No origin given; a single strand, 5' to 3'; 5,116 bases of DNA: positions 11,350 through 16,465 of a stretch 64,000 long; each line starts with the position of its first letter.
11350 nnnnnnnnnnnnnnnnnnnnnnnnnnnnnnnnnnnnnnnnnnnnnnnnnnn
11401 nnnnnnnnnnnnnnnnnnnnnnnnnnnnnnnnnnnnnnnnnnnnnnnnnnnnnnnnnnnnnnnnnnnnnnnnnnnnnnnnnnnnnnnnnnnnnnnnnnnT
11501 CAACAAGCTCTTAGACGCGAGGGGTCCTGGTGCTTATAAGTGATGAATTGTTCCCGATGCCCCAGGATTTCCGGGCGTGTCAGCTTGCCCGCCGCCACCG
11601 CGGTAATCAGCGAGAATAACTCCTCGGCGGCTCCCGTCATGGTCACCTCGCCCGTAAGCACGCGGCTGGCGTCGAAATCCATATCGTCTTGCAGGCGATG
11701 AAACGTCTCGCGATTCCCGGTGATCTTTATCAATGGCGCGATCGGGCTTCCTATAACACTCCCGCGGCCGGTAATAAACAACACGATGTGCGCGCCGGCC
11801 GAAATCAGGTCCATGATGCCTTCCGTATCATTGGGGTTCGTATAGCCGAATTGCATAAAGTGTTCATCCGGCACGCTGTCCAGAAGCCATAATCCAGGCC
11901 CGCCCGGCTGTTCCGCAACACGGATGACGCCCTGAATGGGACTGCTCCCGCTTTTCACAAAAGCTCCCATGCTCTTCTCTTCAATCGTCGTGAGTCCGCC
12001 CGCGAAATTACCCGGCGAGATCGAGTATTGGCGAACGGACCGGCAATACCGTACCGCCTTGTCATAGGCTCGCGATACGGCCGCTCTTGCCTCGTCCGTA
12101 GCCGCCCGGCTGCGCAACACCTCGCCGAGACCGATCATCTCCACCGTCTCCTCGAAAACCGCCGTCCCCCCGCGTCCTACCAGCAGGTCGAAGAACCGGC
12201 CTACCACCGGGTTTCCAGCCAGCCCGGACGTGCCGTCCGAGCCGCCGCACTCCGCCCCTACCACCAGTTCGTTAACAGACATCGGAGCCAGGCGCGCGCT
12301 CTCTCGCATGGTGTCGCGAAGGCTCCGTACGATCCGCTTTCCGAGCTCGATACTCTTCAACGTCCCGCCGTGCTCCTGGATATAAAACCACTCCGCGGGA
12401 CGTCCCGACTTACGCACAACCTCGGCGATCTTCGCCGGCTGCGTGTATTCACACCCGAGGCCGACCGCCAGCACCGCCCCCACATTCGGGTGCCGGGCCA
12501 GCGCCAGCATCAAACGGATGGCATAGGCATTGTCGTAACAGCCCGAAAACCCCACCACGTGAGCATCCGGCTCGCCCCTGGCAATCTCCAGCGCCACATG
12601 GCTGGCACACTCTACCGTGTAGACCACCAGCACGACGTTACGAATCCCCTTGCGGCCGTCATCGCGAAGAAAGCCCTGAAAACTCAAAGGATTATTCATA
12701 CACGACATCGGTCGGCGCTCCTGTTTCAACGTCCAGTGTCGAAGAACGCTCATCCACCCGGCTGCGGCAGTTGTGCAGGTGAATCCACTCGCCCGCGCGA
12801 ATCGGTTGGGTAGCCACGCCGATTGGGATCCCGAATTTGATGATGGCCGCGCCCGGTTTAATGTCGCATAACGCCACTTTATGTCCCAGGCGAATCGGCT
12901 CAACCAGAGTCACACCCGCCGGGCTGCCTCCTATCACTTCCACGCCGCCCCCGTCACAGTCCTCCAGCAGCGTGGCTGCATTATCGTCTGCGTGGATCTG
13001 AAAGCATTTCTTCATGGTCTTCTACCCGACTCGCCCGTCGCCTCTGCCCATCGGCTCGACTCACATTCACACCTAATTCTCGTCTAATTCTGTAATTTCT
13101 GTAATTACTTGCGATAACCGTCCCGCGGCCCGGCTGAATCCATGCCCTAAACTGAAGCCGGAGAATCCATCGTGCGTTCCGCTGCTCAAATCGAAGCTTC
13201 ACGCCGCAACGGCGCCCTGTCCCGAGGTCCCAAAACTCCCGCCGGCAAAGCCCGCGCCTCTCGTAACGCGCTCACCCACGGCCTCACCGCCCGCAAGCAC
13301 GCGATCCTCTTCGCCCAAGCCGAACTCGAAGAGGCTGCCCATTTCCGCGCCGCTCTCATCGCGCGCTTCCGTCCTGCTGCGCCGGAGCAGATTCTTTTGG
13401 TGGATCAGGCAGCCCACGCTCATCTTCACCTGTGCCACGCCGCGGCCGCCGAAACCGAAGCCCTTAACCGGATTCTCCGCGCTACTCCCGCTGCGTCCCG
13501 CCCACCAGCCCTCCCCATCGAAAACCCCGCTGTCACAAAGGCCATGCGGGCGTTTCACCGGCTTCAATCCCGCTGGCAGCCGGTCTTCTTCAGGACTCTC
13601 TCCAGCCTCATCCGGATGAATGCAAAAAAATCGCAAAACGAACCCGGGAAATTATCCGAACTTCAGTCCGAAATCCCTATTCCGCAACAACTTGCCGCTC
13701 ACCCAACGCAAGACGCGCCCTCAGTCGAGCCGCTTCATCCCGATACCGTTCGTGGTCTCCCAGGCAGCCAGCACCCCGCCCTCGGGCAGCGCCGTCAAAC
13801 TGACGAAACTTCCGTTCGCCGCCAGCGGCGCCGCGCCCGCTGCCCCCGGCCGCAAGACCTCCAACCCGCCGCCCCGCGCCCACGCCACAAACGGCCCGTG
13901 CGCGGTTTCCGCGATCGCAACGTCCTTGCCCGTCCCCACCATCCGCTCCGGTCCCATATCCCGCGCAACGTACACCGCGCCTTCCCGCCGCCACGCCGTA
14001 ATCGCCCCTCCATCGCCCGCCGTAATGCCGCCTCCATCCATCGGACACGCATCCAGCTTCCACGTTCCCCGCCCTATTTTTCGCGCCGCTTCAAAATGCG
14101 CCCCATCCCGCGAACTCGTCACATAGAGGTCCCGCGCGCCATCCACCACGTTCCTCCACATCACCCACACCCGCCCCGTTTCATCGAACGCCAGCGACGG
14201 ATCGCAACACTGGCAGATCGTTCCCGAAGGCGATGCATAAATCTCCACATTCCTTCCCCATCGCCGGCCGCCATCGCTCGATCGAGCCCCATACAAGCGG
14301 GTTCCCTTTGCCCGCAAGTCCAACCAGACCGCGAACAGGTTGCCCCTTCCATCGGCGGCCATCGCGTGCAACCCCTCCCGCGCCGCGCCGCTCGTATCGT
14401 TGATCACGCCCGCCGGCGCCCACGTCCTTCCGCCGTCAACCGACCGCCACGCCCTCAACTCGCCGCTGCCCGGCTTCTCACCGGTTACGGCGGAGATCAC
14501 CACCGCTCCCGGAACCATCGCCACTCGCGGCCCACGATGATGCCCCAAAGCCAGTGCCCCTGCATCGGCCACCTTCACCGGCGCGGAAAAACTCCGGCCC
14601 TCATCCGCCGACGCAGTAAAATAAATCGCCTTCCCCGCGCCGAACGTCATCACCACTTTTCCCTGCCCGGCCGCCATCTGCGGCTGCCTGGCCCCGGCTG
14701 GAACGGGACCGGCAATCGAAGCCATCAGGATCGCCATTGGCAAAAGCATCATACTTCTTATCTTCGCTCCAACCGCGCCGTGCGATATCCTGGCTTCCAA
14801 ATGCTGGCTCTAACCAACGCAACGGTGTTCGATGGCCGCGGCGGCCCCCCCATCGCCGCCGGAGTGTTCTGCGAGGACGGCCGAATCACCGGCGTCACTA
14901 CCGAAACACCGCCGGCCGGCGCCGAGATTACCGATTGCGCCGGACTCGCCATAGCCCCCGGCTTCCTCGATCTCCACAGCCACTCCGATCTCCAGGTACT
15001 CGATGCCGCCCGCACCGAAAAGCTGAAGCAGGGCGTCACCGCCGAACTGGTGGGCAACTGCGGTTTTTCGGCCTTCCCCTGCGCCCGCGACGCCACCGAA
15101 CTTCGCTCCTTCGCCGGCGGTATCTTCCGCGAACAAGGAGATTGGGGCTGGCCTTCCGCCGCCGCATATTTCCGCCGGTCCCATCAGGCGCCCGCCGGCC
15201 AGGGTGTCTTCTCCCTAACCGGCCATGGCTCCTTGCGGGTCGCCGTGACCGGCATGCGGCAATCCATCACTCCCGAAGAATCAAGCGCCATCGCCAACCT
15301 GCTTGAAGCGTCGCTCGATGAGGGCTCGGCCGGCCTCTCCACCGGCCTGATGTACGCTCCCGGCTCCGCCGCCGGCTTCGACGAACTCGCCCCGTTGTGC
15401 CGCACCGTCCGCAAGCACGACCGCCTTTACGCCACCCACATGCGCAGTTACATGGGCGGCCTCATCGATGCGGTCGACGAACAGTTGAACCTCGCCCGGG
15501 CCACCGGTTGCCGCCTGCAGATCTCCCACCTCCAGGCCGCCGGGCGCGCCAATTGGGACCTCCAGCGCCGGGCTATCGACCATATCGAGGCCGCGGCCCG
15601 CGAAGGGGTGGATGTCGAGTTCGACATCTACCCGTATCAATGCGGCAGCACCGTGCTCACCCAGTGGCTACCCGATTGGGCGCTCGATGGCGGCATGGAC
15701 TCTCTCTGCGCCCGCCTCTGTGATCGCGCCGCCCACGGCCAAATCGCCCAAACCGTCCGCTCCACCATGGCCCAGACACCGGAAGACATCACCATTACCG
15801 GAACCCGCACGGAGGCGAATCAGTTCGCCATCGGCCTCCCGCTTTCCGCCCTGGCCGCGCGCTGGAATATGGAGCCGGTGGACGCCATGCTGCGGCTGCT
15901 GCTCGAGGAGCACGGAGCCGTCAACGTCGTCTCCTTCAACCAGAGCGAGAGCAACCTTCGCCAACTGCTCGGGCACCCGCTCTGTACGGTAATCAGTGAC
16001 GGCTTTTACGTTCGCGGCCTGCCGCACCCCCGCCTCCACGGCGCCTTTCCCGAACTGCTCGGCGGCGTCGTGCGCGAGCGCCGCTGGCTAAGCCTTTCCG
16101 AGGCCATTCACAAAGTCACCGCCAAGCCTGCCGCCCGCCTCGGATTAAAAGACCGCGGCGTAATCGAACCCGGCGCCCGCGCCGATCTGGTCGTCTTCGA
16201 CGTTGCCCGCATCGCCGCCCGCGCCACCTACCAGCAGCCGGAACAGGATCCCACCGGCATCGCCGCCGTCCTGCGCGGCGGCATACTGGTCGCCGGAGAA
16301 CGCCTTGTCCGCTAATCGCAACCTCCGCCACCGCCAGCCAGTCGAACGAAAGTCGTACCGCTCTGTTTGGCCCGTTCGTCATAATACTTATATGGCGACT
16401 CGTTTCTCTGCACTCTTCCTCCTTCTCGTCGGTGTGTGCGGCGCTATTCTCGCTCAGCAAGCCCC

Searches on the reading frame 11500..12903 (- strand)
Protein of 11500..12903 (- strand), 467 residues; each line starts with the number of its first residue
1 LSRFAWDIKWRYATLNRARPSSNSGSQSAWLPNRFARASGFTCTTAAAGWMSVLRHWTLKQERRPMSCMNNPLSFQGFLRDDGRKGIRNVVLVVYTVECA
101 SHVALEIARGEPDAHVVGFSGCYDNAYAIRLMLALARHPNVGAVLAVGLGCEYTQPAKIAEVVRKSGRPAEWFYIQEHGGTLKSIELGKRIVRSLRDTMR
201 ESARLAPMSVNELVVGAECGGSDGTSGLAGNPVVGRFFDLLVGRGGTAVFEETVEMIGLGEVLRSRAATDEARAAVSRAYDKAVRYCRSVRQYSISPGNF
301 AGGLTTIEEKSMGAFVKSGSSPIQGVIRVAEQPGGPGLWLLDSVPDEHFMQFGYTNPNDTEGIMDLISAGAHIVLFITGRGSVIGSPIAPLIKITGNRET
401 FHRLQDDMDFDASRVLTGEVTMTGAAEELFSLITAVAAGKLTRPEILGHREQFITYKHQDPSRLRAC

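Call 21: search_protein_families(library=pfam, proteins=[window:11500-12903:-])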
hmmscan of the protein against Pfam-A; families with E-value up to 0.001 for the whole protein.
window:11500-12903:- (467 aa): 2 families
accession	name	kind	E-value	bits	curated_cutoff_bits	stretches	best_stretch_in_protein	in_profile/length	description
PF20629.2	GD_AH_C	-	5.8e-79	265.3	26.8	1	211-456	2-238/242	D-galactarate/Altronate dehydratase, C-terminal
PF04295.18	GD_AH_second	-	1.5e-28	100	27.3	1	77-197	1-133/136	D-galactarate dehydratase/Altronate hydrolase, second domain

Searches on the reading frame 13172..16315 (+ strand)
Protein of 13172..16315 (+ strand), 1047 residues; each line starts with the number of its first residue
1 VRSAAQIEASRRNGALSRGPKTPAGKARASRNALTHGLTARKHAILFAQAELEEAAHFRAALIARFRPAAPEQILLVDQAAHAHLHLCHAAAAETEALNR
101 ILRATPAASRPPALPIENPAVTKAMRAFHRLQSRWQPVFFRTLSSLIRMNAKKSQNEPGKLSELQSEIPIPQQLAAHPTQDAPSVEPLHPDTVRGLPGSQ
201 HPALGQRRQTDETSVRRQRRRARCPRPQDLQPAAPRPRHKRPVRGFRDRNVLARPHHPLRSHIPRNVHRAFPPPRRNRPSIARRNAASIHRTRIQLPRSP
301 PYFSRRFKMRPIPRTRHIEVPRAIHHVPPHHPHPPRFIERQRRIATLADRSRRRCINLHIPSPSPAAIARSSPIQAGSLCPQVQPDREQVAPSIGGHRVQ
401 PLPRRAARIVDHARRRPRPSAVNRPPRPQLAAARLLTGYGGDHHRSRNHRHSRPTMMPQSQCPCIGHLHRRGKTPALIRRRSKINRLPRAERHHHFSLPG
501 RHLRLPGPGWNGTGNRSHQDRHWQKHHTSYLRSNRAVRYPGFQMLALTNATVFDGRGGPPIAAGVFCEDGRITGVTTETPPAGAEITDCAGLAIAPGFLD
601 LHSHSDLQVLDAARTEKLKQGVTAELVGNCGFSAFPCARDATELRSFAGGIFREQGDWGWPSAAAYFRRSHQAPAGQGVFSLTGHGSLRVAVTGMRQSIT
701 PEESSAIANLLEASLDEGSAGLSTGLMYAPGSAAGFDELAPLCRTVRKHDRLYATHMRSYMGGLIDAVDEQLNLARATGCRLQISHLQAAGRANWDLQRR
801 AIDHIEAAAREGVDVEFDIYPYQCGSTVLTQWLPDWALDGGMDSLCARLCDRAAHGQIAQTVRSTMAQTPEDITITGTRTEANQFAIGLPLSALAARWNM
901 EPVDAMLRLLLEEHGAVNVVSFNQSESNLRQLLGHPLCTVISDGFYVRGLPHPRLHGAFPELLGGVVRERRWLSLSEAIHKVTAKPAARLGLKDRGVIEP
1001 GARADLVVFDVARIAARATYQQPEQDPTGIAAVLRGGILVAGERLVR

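Call 21: search_protein_families(library=pfam, proteins=[window:13172-16315:+])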
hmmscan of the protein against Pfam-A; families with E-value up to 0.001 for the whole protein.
window:13172-16315:+ (1047 aa): 2 families
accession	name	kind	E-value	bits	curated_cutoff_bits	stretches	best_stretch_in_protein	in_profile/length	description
PF07969.17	Amidohydro_3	-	8e-24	85.4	29.7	1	586-1040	2-471/472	Amidohydrolase family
PF01979.26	Amidohydro_1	-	2.1e-07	31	25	1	968-1019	276-327/345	Amidohydrolase family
